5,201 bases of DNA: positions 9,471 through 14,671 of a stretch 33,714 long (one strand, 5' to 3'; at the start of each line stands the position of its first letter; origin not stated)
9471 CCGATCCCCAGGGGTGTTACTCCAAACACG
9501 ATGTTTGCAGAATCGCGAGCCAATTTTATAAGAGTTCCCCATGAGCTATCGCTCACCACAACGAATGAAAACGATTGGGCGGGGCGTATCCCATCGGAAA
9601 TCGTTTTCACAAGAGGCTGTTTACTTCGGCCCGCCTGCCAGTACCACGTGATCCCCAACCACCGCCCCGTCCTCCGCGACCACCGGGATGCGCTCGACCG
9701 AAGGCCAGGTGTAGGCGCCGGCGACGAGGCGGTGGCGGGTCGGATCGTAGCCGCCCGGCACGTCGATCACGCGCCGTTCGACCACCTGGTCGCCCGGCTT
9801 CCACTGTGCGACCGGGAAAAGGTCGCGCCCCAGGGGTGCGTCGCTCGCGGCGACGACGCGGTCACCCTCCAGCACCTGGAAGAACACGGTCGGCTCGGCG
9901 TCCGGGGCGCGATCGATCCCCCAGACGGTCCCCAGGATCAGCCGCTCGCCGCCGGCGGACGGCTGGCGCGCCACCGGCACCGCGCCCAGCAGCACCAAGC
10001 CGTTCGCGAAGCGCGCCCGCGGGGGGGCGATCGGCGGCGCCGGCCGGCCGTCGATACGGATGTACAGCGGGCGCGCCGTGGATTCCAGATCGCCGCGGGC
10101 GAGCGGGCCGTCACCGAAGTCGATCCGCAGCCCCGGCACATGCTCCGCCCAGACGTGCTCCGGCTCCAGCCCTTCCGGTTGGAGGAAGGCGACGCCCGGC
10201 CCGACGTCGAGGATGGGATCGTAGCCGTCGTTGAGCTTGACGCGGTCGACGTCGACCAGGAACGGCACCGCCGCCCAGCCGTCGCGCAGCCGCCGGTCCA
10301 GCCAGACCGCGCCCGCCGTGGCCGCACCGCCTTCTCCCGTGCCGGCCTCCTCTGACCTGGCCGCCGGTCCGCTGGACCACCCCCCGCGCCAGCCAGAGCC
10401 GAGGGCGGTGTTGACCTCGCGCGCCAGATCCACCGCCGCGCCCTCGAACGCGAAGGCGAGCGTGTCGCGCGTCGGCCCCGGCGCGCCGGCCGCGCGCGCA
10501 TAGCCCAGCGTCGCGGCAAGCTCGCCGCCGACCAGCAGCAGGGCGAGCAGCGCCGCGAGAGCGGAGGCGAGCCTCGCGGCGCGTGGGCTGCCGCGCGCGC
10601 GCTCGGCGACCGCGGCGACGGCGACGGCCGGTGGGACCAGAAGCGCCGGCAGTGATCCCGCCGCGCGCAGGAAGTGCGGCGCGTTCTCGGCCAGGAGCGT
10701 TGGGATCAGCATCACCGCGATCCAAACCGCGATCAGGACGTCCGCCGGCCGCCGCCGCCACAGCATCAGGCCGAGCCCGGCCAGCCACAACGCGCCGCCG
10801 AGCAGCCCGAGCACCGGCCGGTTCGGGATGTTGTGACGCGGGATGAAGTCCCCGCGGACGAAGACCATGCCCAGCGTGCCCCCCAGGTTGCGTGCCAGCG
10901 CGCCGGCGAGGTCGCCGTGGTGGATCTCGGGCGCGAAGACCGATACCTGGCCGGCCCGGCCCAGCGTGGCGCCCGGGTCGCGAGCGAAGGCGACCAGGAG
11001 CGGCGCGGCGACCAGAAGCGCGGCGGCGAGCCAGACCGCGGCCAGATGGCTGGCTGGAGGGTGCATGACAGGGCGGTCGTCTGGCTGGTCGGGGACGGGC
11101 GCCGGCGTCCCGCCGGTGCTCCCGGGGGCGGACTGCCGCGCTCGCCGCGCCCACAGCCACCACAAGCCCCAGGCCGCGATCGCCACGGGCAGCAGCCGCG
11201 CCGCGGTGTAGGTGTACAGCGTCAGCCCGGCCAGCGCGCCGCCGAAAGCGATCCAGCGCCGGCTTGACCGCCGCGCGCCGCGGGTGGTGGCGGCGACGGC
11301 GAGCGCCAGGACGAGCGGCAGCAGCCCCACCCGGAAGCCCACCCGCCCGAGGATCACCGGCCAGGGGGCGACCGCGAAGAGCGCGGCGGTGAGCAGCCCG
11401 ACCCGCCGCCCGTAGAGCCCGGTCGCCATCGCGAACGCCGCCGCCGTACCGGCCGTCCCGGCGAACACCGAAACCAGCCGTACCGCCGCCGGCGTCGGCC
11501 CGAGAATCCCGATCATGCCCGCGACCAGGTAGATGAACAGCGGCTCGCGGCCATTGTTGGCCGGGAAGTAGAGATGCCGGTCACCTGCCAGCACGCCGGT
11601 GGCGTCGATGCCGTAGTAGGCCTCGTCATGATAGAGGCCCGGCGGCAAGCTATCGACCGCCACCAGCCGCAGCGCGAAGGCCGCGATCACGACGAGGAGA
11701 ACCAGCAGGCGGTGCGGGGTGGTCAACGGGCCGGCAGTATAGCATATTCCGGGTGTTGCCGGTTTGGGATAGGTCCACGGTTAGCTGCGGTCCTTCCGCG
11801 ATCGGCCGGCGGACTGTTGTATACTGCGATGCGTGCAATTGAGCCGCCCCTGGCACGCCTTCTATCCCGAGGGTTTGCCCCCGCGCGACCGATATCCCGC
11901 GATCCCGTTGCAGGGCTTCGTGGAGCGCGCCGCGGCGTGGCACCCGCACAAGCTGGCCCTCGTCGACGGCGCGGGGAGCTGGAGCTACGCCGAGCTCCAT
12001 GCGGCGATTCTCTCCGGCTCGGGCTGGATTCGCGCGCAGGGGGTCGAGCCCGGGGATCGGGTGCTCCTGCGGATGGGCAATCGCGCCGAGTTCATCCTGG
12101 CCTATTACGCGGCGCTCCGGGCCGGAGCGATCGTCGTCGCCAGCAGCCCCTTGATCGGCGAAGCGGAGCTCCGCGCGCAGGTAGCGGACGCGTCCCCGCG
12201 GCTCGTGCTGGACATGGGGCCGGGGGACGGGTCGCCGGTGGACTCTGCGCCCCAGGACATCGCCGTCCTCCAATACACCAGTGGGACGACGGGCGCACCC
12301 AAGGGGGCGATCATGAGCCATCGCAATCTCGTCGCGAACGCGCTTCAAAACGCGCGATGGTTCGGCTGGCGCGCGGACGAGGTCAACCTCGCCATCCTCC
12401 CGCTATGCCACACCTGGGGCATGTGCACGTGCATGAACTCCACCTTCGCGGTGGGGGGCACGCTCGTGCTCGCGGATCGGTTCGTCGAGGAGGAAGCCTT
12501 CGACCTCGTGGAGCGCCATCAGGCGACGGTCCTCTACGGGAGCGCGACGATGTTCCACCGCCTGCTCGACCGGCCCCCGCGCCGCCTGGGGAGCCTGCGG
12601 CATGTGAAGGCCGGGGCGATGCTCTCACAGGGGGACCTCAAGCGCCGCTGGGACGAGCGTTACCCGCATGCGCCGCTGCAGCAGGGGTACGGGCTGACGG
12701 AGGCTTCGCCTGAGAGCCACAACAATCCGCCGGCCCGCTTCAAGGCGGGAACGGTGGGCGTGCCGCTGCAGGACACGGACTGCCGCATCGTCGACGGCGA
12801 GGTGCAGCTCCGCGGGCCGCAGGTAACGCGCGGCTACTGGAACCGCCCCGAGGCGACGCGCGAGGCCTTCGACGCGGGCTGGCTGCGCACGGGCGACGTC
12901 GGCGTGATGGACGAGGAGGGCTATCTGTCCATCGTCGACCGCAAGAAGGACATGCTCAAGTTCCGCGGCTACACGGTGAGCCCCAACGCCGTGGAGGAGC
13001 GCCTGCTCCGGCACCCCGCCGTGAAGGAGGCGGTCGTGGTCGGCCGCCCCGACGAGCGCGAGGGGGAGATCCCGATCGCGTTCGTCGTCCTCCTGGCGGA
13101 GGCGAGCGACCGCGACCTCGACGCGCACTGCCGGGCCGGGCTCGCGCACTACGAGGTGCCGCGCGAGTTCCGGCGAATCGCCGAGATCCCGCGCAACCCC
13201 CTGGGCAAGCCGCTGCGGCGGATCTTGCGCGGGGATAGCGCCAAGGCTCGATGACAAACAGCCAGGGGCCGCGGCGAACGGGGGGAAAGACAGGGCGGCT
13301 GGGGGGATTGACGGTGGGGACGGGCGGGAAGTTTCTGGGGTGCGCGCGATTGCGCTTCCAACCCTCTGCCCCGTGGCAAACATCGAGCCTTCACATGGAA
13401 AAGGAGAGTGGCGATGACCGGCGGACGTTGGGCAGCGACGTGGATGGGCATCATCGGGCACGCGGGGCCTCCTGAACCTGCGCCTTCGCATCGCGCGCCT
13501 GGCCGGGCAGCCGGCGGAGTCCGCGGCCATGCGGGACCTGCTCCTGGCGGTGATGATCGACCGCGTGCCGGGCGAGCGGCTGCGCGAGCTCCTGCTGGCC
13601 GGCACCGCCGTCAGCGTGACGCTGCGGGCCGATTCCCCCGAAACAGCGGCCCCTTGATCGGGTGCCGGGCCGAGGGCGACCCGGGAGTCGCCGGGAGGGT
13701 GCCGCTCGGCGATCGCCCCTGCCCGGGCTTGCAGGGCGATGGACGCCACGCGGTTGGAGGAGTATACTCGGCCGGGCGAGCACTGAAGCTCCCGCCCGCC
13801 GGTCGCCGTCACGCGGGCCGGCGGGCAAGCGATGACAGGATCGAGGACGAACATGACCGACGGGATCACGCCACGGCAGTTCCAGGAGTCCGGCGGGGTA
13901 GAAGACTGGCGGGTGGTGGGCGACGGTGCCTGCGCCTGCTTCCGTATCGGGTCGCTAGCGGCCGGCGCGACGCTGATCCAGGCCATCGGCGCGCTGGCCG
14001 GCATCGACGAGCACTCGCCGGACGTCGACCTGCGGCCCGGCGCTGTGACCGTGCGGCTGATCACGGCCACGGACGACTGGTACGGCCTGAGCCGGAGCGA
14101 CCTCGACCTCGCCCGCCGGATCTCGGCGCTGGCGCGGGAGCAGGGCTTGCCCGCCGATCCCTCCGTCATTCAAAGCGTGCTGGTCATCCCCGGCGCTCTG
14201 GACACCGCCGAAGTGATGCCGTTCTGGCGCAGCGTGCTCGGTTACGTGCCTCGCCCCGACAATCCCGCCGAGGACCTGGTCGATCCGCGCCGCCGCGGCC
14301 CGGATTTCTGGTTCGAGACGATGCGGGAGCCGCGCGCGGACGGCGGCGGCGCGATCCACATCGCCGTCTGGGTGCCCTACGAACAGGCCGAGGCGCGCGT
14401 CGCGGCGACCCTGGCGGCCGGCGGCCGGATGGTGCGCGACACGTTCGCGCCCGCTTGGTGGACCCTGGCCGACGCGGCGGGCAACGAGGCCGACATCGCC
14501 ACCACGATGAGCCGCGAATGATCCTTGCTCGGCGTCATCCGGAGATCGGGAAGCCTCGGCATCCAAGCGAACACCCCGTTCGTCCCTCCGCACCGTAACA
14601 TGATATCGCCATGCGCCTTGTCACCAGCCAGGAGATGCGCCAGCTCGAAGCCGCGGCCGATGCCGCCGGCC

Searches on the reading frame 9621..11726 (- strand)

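Call 4: search_protein_families(library=pfam, proteins=[window:9621-11726:-], max_evalue=0.01)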
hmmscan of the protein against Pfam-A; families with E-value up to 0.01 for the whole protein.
window:9621-11726:- (701 aa): 1 family
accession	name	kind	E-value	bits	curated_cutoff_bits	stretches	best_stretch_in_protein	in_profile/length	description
PF13231.12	PMT_2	-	2.9e-08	34.5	26.1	1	62-196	4-138/160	Dolichyl-phosphate-mannose-protein mannosyltransferase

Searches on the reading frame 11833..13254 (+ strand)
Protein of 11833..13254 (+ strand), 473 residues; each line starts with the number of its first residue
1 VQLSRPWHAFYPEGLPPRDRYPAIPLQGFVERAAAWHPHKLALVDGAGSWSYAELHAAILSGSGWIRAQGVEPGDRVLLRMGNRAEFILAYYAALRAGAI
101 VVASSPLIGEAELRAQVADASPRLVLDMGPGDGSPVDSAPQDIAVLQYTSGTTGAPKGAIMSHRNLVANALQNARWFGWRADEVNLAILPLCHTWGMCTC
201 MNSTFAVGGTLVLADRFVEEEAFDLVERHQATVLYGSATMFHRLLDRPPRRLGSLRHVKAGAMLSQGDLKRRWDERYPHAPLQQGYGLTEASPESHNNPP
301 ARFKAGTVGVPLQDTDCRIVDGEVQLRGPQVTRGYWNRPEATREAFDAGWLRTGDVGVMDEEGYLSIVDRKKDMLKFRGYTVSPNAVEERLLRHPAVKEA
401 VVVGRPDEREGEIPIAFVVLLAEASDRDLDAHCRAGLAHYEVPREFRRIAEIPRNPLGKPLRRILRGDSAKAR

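Call 4: search_protein_families(library=pfam, proteins=[window:11833-13254:+], max_evalue=0.01)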
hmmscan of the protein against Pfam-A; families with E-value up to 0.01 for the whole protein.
window:11833-13254:+ (473 aa): 2 families
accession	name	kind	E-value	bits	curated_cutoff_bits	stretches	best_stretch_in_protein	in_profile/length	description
PF00501.34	AMP-binding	-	4.9e-74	249.9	29.9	2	135-336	156-384/384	AMP-binding enzyme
PF13193.12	AMP-binding_C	-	3.6e-19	69.9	24.5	1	387-459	2-76/76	AMP-binding enzyme C-terminal domain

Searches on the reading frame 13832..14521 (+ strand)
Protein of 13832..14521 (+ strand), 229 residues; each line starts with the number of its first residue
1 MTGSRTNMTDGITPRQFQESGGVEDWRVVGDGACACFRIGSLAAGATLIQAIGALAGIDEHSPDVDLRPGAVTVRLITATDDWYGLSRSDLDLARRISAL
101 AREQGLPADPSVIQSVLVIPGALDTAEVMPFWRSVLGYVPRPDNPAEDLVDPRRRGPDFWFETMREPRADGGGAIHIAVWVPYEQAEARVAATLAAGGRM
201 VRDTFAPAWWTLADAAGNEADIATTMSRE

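Call 4: search_protein_families(library=pfam, proteins=[window:13832-14521:+], max_evalue=0.01)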
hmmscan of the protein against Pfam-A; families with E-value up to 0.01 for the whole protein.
window:13832-14521:+ (229 aa): 2 families
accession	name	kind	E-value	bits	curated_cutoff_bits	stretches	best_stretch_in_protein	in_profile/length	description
PF18029.7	Glyoxalase_6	-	2.7e-15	57.4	23.6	1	122-222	6-105/106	Glyoxalase-like domain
PF01329.24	Pterin_4a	-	3.8e-08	33.8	26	1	22-99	14-90/91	Pterin 4 alpha carbinolamine dehydratase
